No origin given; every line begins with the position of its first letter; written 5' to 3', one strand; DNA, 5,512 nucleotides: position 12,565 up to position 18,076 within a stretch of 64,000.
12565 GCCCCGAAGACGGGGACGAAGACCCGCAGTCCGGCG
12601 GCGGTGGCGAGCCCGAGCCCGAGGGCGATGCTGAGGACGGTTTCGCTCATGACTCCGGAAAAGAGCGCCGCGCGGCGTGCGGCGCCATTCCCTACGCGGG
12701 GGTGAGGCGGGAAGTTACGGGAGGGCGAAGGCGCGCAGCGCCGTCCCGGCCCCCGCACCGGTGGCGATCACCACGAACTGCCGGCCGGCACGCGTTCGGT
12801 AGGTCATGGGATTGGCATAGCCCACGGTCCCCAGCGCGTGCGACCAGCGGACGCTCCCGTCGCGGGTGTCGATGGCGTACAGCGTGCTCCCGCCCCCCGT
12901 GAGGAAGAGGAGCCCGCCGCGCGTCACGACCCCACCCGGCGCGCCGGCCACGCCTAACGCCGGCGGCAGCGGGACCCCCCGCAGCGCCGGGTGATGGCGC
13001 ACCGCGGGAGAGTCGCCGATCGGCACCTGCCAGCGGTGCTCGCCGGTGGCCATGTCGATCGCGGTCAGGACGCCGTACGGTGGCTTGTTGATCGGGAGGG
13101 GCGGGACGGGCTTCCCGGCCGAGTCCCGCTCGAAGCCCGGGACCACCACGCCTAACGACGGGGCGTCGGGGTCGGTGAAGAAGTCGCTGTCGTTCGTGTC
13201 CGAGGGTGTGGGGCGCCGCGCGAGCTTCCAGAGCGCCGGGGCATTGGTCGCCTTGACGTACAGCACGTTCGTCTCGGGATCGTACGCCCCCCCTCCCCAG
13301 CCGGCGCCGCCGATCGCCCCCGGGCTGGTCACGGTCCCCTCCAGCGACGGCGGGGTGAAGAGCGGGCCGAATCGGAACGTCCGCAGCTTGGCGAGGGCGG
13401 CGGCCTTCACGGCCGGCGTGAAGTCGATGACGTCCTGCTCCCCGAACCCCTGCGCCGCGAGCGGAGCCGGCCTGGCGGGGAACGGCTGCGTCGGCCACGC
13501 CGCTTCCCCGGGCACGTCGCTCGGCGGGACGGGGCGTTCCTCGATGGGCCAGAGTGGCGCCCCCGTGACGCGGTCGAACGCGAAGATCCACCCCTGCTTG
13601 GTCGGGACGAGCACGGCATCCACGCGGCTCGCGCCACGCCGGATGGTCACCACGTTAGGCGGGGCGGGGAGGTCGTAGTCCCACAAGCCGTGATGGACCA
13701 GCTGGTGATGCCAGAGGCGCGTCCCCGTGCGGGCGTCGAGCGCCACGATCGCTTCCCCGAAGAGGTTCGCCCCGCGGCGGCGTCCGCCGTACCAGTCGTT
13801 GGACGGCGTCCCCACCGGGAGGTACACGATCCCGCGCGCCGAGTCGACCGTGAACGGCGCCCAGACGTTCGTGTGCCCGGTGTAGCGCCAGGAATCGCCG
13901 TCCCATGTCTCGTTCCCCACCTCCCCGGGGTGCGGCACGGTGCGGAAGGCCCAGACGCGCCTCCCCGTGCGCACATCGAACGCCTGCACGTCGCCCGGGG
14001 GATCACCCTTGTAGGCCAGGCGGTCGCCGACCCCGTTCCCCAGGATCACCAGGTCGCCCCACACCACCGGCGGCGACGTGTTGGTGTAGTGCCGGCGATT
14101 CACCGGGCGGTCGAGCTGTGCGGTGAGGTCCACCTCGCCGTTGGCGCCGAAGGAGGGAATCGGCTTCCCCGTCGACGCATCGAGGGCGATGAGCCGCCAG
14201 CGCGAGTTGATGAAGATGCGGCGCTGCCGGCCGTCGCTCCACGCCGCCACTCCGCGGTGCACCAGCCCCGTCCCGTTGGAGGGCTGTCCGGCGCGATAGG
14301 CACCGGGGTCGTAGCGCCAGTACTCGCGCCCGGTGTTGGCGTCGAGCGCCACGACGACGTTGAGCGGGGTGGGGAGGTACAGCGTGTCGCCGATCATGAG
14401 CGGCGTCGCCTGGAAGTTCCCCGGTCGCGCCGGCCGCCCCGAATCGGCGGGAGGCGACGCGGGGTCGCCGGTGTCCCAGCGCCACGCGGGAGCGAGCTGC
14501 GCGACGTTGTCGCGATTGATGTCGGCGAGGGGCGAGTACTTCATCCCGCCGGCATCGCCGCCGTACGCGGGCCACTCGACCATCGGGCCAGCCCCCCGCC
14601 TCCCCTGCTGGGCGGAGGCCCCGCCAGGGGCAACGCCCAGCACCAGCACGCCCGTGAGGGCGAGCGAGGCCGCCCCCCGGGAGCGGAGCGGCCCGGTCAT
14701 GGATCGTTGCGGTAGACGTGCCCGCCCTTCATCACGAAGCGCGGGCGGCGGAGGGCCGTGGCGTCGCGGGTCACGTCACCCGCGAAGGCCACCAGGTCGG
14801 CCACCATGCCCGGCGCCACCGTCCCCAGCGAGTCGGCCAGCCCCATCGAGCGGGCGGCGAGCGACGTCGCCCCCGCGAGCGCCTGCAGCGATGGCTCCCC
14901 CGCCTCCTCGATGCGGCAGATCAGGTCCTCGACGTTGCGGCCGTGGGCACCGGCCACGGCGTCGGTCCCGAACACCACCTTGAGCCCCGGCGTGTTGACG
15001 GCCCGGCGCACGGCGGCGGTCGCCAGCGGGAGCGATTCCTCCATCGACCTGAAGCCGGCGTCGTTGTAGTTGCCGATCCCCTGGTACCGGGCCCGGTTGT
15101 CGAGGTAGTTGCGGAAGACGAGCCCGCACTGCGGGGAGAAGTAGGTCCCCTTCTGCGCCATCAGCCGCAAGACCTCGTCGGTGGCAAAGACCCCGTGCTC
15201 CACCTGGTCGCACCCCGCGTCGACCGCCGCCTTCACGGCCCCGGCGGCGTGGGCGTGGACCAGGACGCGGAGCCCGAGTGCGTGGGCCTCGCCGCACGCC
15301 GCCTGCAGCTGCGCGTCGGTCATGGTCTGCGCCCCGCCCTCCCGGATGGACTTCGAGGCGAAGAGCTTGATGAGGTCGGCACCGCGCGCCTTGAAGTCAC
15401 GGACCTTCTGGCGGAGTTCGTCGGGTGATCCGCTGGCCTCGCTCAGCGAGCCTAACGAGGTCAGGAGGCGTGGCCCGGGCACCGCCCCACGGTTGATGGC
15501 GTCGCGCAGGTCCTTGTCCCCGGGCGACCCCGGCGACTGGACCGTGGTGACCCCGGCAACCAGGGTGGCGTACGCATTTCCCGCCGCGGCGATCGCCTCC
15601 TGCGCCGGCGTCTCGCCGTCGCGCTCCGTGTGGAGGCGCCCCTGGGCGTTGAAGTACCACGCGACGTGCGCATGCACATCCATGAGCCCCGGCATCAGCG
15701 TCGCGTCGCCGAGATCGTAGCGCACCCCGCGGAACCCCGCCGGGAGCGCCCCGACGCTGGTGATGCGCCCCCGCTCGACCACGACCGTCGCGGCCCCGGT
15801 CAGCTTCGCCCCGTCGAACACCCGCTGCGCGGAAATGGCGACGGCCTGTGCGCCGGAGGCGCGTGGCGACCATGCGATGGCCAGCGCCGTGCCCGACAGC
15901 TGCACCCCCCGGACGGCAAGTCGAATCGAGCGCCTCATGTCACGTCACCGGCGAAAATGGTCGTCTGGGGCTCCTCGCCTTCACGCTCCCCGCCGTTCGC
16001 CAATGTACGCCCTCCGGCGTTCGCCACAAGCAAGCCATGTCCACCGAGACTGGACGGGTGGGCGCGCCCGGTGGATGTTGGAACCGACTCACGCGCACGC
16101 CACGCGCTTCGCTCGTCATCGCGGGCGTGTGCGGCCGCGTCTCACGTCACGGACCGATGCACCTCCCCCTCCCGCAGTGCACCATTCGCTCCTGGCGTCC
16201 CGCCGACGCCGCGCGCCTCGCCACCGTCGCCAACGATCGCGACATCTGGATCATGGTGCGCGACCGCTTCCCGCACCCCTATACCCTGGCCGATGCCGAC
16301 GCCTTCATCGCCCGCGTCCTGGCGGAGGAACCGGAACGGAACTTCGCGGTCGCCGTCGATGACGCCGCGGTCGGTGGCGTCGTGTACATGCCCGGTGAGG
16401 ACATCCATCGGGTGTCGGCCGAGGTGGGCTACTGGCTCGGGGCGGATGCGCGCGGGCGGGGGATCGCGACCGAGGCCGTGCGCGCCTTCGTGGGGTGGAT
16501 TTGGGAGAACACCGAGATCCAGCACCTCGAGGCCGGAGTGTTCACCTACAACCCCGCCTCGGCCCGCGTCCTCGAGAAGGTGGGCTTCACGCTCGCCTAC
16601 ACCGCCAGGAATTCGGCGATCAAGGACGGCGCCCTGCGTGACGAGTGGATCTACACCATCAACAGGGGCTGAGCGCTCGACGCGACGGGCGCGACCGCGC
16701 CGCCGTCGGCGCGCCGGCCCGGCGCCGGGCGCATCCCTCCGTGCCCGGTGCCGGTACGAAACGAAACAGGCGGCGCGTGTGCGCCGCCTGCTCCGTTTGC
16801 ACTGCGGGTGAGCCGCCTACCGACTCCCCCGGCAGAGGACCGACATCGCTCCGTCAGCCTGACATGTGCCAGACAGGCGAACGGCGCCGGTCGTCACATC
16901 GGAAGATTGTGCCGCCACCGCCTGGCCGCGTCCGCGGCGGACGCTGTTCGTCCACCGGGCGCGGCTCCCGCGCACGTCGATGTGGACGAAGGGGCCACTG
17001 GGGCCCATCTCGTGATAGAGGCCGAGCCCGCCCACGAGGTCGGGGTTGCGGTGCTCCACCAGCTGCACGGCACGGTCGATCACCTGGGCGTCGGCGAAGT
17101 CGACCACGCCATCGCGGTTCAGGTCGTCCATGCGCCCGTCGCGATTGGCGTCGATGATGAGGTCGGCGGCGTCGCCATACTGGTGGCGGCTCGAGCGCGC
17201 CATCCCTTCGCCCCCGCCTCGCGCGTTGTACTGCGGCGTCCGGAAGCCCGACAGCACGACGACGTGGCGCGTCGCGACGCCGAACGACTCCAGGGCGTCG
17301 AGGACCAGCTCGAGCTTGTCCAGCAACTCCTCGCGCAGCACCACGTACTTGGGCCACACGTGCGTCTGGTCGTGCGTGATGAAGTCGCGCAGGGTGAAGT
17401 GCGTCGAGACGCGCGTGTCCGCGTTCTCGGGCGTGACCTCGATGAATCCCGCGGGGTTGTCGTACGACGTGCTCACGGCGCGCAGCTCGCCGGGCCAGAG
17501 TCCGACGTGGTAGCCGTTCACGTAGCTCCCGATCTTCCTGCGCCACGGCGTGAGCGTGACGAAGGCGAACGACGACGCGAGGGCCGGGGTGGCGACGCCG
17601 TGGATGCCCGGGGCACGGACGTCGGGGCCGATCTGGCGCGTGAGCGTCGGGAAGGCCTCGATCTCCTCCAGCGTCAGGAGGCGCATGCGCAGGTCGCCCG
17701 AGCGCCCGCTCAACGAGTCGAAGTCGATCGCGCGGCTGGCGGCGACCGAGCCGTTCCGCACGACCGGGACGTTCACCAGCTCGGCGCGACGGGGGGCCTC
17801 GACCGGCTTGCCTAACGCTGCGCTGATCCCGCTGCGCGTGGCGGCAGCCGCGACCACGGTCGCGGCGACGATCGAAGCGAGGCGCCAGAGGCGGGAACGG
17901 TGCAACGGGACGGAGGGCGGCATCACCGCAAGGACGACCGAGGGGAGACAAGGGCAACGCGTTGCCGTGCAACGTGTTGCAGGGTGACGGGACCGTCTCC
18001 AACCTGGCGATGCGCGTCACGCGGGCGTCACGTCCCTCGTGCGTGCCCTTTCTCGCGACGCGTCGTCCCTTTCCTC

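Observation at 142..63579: Asymmetric 8-mer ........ occurs 20 times and carries almost every TTA codon in the window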

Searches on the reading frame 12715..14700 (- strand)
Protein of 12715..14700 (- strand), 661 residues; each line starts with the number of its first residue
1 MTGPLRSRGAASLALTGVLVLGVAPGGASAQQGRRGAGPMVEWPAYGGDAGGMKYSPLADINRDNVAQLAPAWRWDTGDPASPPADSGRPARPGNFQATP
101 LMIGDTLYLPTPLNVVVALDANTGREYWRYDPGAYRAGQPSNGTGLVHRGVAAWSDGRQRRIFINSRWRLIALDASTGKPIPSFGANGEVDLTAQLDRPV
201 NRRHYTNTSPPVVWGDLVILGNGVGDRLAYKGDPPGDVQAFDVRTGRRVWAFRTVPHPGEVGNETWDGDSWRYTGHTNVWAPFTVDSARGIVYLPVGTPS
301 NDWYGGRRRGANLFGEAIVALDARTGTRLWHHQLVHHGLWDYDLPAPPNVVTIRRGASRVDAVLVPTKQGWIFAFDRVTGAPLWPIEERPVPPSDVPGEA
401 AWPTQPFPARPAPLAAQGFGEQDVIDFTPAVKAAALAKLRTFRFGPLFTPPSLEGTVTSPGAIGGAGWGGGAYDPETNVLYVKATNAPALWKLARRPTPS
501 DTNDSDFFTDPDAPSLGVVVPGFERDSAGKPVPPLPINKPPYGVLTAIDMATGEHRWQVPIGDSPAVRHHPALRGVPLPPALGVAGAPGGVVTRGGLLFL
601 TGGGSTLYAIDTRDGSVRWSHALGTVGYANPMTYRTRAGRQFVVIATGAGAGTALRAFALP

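Call 9: search_protein_families(library=pfam, proteins=[window:12715-14700:-])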
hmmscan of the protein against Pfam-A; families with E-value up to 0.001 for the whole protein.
window:12715-14700:- (661 aa): 2 families
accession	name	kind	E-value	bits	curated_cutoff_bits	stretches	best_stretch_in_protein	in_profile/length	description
PF01011.28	PQQ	-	7.5e-199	662.7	26.7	1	43-643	1-595/595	Glucose/ethanol/alcohol dehydrogenase, beta-propeller domain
PF13360.13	PQQ_2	-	3.3e-23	83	27.6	2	96-250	65-193/233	Outer membrane protein assembly factor BamB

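Call 11: find_encoding_contigs(protein=window:12715-14700:-, flank=10000, max_places=6)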
Protein window:12715-14700:- (661 aa): 22 contigs read that carry it; 6 places shown.
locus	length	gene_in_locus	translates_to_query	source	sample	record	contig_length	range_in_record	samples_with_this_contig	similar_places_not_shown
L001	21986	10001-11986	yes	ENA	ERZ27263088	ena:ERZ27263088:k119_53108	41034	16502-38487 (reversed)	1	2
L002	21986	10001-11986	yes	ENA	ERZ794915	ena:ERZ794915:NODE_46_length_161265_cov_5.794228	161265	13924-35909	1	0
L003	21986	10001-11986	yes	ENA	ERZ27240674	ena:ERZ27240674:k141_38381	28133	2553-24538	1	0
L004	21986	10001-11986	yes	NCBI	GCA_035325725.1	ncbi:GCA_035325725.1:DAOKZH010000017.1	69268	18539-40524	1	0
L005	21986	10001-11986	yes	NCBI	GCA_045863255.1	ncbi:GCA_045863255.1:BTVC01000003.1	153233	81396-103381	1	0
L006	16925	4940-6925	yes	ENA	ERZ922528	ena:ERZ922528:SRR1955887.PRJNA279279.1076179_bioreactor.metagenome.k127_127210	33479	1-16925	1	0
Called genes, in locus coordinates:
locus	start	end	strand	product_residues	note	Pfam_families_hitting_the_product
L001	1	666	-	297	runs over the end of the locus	PF01370:Epimerase, PF08338:DUF1731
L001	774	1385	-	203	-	PF00730:HhH-GPD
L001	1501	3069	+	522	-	PF04389:Peptidase_M28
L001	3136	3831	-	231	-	PF02230:Abhydrolase_2, PF01738:DLH (weak)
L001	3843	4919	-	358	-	PF00903:Glyoxalase, PF13669:Glyoxalase_4 (faint), PF18029:Glyoxalase_6 (faint), PF00903:Glyoxalase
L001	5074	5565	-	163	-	PF22381:Staph_reg_Sar_Rot (weak), PF01047:MarR, PF12802:MarR_2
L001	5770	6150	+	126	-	PF00190:Cupin_1 (weak), PF07883:Cupin_2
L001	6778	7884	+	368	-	PF05951:Peptidase_M15_2 (faint), PF08291:Peptidase_M15_3 (weak)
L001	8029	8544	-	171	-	PF13302:Acetyltransf_3, PF13420:Acetyltransf_4 (weak), PF00583:Acetyltransf_1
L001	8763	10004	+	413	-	PF01979:Amidohydro_1, PF07969:Amidohydro_3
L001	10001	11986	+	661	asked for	PF01011:PQQ, PF13360:PQQ_2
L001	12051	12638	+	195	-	PF13548:DUF4126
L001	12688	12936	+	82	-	PF01032:FecCD (weak), PF04226:Transgly_assoc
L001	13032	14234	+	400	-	-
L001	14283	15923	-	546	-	PF01979:Amidohydro_1 (weak), PF07969:Amidohydro_3 (weak), PF01979:Amidohydro_1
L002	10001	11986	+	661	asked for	PF01011:PQQ, PF13360:PQQ_2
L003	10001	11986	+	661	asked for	PF01011:PQQ, PF13360:PQQ_2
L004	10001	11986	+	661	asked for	PF01011:PQQ, PF13360:PQQ_2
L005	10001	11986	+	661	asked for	PF01011:PQQ, PF13360:PQQ_2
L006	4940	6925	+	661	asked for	PF01011:PQQ, PF13360:PQQ_2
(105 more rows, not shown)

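Call 13: find_related_loci(query=window:12715-14700:-, collection=genome_contigs, flank=10000)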
Query window:12715-14700:- (661 aa) in genome_contigs; peptide patterns used: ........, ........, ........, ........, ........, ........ (x = any residue, [..] = any of these).
600 stretches matched a pattern (row limit reached: there are more); 596 encode a relative of the query (tblastn E <= 1e-3); the best 80 are kept; 80 distinct loci.
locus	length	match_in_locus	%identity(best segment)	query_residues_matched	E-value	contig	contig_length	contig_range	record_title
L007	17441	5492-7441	81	3-660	0e+0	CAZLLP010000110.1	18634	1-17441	MAG TPA_asm: uncultured Gemmatimonadaceae bacterium isolate SRP302447_co4_277 genome assembly, contig: NODE_7741_length_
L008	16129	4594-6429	74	40-660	0e+0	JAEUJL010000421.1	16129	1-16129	MAG: Gemmatimonadetes bacterium isolate new MAG-68 k141_2779776, whole genome shotgun sequence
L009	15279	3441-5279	74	40-661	0e+0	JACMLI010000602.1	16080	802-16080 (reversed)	MAG: Gemmatimonadaceae bacterium isolate ES-bin-29 ES-bin-29-contig-k141_10976005, whole genome shotgun sequence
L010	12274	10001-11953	68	8-661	0e+0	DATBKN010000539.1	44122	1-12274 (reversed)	MAG TPA_asm: Gemmatimonadaceae bacterium isolate SMAG_U3947 k141_2400761, whole genome shotgun sequence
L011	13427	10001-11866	70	40-660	0e+0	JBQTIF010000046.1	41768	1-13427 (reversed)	MAG: Gemmatimonadaceae bacterium isolate SAR189 c_000000038919, whole genome shotgun sequence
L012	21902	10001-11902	68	28-660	0e+0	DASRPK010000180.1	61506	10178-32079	MAG TPA_asm: Gemmatimonadaceae bacterium isolate SMAG_U10293 k141_3972718, whole genome shotgun sequence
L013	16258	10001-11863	67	41-661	0e+0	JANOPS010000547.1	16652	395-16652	MAG: Gemmatimonadaceae bacterium isolate VAR_4_metabat_445 VAR_4_k141_1284448, whole genome shotgun sequence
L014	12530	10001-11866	67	41-660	0e+0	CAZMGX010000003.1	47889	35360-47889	MAG TPA_asm: uncultured Gemmatimonas sp. isolate SRP302895_co1_448 genome assembly, contig: NODE_1314_length_47889_cov_5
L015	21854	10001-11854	67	43-660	0e+0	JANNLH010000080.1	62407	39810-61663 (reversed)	MAG: Gemmatimonadaceae bacterium isolate SOY_38_metabat_193 SOY_38_k141_686011, whole genome shotgun sequence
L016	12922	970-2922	62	1-660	0e+0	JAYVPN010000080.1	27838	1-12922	MAG: Gemmatimonadota bacterium isolate GL72_DN_metabinner_28_sub GL72_DN_metabinner_28_sub_79, whole genome shotgun sequ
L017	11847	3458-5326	66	38-660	0e+0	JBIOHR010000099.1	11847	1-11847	MAG: Gemmatimonadales bacterium isolate GcA5-15 k141_1339622_length_11847_cov_17.5811, whole genome shotgun sequence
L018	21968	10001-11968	62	3-660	0e+0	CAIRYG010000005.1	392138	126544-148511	MAG: uncultured Gemmatimonadetes bacterium isolate Kiruna2_bin-2303 genome assembly, contig: bin-2303:05/14, whole genom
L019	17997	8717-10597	66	35-661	0e+0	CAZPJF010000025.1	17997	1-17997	MAG TPA_asm: uncultured Gemmatimonas sp. isolate binchicken_co16_63 genome assembly, contig: NODE_5198_length_17997_cov_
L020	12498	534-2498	62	4-660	0e+0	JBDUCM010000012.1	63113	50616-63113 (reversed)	MAG: bacterium isolate cluster4_bin.47 NODE_350_length_63113_cov_8.569333, whole genome shotgun sequence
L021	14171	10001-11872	65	34-660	0e+0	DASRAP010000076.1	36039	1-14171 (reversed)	MAG TPA_asm: Gemmatimonadaceae bacterium isolate SMAG_U11121 k141_2745829, whole genome shotgun sequence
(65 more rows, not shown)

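Call 31: search_dna_similar(query=window:12715-14700:-, collection=plasmids, mode=protein, max_rows=12)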
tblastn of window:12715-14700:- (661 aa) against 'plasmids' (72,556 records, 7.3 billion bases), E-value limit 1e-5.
Records with a match: 568; places in all: 717; records where one place covers at least 80% of the query: 135.
Best place of each record, by identity: <60% 568.
By first word of the organism name: Sinorhizobium 89; Pseudosulfitobacter 86; Rhizobium 32; Sphingobium 31; Pantoea 25; Escherichia 19; Azospirillum 18; Paracoccus 16; Acinetobacter 14; Caballeronia 12; and 84 more.
By predicted mobility (MOB-suite, as given by PLSDB): non-mobilizable 391; mobilizable 97; conjugative 80.
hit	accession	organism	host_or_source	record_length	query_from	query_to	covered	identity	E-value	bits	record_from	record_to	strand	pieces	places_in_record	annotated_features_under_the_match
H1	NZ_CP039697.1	Novosphingobium sp. EMRT-2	cell,freshwater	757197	41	574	81%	44.1%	2e-112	379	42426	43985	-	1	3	pyrroloquinoline quinone-dependent dehydrogenase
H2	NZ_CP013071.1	Sphingobium indicum B90A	sugarcane rhizosphere soil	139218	43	645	91%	38.0%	4e-86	303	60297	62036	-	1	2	pyrroloquinoline quinone-dependent dehydrogenase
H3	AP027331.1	Sphingobium sp. TomTYG65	-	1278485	43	645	91%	35.6%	1e-78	280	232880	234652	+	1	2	gcd: glucose dehydrogenase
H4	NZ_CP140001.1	Novosphingobium capsulatum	-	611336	42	645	91%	35.2%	2e-59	224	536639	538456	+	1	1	membrane-bound PQQ-dependent dehydrogenase, glucose/quinate/shikimate ...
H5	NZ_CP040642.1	Agrobacterium sp. T29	Single strain culture,soil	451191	43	645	91%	35.0%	6e-84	296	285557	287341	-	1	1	pyrroloquinoline quinone-dependent dehydrogenase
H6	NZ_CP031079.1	Paracoccus yeei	Homo sapiens,single cell,eye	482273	42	645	91%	34.5%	1e-61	231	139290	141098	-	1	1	membrane-bound PQQ-dependent dehydrogenase, glucose/quinate/shikimate ...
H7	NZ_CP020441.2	Paracoccus yeei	Homo sapiens,Urine suprapubic aspirate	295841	42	645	91%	34.5%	6e-61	228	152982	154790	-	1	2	membrane-bound PQQ-dependent dehydrogenase, glucose/quinate/shikimate ...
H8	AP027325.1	Sphingobium sp. TomTYG46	-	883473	43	645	91%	34.5%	3e-68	250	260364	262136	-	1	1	gcd: glucose dehydrogenase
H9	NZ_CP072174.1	Rhizobium sp. AB2/73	Phyla canescens,cell culture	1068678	42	645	91%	34.4%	1e-74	269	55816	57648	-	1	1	record has no annotation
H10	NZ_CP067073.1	Rhizobium sp. AB2/73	Phyla canescens,cell culture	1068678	42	645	91%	34.4%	1e-74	269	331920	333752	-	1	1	record has no annotation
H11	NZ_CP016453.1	Sphingobium sp. RAC03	Microbial isolate,Algal phycosphere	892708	43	645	91%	34.5%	1e-74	269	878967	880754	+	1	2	pyrroloquinoline quinone-dependent dehydrogenase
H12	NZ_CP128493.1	Novosphingobium resinovorum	pure cell culture,soil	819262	42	645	91%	34.4%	4e-76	273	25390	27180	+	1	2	membrane-bound PQQ-dependent dehydrogenase, glucose/quinate/shikimate ...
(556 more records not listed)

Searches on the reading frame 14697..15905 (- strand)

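Call 9: search_protein_families(library=pfam, proteins=[window:14697-15905:-])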
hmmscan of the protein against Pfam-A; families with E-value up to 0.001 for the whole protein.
window:14697-15905:- (402 aa): 2 families
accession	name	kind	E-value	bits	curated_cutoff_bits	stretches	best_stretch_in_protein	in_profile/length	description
PF01979.26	Amidohydro_1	-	4.4e-38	131.8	25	1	69-395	1-342/345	Amidohydrolase family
PF07969.17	Amidohydro_3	-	7.8e-17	62.3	29.7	2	187-395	252-468/472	Amidohydrolase family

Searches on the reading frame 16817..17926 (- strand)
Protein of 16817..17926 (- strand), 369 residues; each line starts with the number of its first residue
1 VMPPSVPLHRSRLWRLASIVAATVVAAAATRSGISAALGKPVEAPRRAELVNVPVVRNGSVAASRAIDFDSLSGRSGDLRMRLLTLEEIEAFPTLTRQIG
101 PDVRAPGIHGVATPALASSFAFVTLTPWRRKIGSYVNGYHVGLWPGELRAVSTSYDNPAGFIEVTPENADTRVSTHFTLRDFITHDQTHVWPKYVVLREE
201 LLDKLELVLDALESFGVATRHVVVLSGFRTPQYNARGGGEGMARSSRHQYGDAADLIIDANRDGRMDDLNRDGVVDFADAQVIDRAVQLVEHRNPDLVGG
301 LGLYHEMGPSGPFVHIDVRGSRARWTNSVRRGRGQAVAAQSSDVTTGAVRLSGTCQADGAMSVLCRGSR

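Call 9: search_protein_families(library=pfam, proteins=[window:16817-17926:-])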
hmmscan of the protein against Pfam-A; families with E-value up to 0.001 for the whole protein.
window:16817-17926:- (369 aa): 2 families
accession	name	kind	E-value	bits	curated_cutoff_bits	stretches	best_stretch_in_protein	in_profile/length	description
PF08291.16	Peptidase_M15_3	-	1.4e-06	28.8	23.2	1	201-261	25-79/108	Peptidase M15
PF05951.18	Peptidase_M15_2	-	4.2e-06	27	27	0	209-260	61-114/153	Bacterial protein of unknown function (DUF882)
